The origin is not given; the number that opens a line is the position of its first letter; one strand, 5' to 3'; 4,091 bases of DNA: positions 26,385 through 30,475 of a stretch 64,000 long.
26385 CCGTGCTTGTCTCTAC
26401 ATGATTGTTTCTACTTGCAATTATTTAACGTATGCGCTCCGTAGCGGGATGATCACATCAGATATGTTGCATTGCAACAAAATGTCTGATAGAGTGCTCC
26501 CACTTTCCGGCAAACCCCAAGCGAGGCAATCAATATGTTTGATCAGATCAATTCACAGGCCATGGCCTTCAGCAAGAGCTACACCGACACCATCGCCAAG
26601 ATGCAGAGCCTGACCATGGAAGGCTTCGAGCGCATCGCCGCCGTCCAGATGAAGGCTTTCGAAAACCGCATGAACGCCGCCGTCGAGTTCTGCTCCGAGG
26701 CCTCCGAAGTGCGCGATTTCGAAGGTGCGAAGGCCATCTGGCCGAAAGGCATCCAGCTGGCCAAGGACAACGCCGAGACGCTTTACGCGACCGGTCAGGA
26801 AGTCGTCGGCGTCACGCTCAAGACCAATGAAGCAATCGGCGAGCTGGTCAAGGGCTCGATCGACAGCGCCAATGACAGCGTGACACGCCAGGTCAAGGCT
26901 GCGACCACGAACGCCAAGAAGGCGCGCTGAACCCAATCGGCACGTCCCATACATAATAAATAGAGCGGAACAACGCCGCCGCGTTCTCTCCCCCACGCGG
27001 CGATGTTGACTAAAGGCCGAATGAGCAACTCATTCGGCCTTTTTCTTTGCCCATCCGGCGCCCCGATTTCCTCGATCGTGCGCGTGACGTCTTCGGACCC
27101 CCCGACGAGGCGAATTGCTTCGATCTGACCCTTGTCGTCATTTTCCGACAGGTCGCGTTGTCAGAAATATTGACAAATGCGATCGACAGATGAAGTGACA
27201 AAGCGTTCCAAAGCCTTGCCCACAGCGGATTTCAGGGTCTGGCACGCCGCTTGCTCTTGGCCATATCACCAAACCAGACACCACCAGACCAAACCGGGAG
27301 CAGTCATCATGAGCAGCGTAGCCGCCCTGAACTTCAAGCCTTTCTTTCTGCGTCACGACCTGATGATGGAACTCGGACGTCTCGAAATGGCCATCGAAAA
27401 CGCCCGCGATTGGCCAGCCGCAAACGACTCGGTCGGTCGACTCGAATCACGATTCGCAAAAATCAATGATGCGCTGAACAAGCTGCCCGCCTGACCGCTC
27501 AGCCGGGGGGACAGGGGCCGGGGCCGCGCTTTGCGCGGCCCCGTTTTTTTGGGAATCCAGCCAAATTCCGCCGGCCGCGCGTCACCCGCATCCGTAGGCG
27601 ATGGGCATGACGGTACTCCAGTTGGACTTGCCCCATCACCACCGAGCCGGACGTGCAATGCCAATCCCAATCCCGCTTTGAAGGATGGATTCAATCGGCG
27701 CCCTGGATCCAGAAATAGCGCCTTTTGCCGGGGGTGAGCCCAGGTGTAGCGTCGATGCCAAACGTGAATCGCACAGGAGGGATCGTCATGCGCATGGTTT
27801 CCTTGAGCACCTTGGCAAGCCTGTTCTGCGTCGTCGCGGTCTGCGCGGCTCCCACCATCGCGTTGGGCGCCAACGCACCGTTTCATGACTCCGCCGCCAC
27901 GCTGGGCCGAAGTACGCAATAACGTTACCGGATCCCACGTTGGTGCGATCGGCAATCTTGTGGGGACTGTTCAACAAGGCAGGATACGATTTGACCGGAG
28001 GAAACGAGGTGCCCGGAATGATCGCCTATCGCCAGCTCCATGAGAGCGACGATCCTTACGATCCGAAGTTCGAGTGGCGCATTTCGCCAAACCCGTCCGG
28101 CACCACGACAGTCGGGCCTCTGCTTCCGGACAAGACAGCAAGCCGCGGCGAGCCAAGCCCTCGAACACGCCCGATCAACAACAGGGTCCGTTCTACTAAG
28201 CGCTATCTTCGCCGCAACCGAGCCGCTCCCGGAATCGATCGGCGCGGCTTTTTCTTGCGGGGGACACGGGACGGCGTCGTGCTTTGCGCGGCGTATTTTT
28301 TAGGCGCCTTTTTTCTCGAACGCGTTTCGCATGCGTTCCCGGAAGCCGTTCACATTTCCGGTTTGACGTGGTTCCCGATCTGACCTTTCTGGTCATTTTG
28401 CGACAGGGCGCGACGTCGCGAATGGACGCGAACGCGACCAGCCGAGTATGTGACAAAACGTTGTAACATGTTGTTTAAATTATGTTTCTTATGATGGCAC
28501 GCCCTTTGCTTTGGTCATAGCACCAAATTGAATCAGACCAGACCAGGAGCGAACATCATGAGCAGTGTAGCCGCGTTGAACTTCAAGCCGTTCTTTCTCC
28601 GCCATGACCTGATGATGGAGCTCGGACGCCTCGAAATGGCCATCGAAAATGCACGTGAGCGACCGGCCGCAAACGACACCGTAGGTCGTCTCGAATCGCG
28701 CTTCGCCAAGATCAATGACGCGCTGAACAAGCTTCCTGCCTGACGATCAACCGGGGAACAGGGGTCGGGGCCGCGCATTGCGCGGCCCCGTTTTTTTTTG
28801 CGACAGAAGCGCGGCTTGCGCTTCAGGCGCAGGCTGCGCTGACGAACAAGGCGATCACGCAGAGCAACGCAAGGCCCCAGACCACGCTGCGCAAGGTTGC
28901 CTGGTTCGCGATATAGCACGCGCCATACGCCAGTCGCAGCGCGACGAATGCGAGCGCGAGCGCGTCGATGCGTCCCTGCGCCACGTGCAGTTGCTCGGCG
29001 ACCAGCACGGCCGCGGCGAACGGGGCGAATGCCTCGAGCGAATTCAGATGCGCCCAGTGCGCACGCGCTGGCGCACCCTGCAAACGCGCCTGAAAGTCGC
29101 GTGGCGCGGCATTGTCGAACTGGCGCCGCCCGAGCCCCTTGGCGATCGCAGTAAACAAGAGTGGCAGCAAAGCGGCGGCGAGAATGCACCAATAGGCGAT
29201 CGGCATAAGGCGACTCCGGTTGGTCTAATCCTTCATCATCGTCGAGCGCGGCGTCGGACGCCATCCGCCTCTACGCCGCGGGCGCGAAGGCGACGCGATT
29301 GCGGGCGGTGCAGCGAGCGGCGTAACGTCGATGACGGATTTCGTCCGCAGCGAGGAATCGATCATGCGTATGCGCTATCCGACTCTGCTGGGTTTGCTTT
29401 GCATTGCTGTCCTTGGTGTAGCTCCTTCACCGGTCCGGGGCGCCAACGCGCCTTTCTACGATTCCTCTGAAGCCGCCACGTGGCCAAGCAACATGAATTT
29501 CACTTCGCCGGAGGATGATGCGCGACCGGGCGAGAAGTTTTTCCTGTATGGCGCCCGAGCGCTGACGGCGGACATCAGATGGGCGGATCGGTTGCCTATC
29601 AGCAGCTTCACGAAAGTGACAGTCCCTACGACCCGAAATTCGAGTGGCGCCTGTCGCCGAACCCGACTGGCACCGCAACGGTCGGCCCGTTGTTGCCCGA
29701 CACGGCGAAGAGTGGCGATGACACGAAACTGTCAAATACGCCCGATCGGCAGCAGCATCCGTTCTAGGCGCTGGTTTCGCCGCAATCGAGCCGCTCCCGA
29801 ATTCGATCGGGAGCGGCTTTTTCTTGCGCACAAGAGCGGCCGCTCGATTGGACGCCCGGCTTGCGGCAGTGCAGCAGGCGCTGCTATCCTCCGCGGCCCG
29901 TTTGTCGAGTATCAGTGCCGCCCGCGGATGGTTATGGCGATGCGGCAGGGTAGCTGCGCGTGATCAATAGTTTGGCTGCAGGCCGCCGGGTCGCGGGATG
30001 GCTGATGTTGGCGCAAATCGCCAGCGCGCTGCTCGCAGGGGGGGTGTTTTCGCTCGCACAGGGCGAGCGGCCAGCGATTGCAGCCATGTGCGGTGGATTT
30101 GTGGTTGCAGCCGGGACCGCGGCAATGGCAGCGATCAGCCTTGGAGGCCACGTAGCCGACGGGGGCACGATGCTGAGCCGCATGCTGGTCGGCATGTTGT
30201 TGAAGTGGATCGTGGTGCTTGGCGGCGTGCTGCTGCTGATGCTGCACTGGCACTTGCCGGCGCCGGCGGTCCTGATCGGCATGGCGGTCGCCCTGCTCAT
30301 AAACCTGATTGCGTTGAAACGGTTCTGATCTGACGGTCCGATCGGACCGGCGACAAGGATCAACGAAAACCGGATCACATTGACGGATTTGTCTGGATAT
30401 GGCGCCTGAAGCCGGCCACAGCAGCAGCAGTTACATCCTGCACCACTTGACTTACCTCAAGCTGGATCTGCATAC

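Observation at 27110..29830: Old tandem duplication of a multi-part cassette: sigma-54 small protein / MAPEG / novel secreted protein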

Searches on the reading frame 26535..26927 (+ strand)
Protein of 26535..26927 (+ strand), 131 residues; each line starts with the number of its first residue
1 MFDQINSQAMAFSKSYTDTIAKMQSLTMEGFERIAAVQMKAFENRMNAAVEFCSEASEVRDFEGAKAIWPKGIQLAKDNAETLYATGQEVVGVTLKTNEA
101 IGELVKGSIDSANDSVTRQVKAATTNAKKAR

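Call 6: search_protein_families(library=pfam, proteins=[window:26535-26927:+], max_evalue=1)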
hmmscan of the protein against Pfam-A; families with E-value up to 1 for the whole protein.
window:26535-26927:+ (131 aa): 2 families
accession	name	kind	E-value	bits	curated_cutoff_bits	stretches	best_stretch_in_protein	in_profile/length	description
PF09361.15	Phasin_2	-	1.2e-11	45.1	24.9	1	8-106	2-97/100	Phasin protein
PF09057.15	Smac_DIABLO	-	0.024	14.5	25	1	12-110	102-184/237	Second Mitochondria-derived Activator of Caspases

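Call 7: search_protein_families(library=ncbifam, proteins=[window:26535-26927:+], max_evalue=1)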
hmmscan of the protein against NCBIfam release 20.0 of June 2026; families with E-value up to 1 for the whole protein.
window:26535-26927:+ (131 aa): 3 families
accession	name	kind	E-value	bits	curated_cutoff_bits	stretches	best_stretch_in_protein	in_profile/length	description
TIGR01841.1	phasin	subfamily_domain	0.00054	20.4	30.2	1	28-114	2-85/88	TIGR01841 family phasin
NF042950.1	3PPDhyd_Dh_HcaB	equivalog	0.019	14.3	450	1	21-97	41-119/269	3-phenylpropionate-dihydrodiol/cinnamic acid-dihydrodiol dehydrogenase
TIGR01985.1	phasin_2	equivalog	0.061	13.8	99.7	1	12-68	27-83/123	phasin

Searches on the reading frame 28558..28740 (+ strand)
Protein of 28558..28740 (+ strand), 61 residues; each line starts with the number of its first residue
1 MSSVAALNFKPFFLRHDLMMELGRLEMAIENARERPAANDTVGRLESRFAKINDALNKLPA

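Call 6: search_protein_families(library=pfam, proteins=[window:28558-28740:+], max_evalue=1)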
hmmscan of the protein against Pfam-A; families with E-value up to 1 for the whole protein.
window:28558-28740:+ (61 aa): 0 families

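Call 7: search_protein_families(library=ncbifam, proteins=[window:28558-28740:+], max_evalue=1)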
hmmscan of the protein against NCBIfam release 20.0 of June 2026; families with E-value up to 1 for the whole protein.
window:28558-28740:+ (61 aa): 1 family
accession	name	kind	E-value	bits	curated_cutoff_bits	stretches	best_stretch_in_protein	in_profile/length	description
NF003656.0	PRK05287.1-4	equivalog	0.15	11.5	213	1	14-59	56-99/252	cell division protein ZapD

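Call 18: find_homologous_proteins(query=window:28558-28740:+, max_evalue=0.001)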
Query window:28558-28740:+ (61 aa): 2 proteins with E <= 0.001 among 2 candidates.
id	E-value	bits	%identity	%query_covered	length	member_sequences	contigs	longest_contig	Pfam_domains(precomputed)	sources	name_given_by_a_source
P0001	3.7e-29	116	95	100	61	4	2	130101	-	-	-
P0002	1.2e-25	106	84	100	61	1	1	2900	-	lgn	-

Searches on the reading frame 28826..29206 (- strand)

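Call 6: search_protein_families(library=pfam, proteins=[window:28826-29206:-], max_evalue=1)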
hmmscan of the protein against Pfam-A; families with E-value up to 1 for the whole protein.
window:28826-29206:- (127 aa): 2 families
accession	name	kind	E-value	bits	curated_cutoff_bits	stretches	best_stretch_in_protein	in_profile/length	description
PF01124.23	MAPEG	-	8.3e-26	91.1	23.4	1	3-125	1-128/129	MAPEG family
PF12670.12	DUF3792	-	0.75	10.4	31.3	1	65-121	22-80/115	Protein of unknown function (DUF3792)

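Call 7: search_protein_families(library=ncbifam, proteins=[window:28826-29206:-], max_evalue=1)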
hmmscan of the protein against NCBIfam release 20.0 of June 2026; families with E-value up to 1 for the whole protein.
window:28826-29206:- (127 aa): 0 families

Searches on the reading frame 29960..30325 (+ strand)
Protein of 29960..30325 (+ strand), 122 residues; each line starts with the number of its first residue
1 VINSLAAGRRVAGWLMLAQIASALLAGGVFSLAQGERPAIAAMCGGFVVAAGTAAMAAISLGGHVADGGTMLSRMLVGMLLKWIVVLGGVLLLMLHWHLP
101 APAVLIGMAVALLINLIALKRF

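Call 6: search_protein_families(library=pfam, proteins=[window:29960-30325:+], max_evalue=1)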
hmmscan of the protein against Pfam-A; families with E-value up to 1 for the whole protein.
window:29960-30325:+ (122 aa): 2 families
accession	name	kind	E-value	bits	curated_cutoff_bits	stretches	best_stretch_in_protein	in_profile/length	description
PF12271.14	Chs7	-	0.0073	16.2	25.1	1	15-97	91-175/287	Chitin synthase export chaperone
PF03899.21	ATP-synt_I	-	0.016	16.1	25.1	1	16-107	3-97/99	ATP synthase I chain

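Call 7: search_protein_families(library=ncbifam, proteins=[window:29960-30325:+], max_evalue=1)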
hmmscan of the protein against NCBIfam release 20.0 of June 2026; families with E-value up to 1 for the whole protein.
window:29960-30325:+ (122 aa): 1 family
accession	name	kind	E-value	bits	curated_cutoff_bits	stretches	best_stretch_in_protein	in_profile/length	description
NF004930.0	PRK06287.1-1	subfamily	0.52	10.2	142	1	53-89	66-101/110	cobalt transport protein CbiN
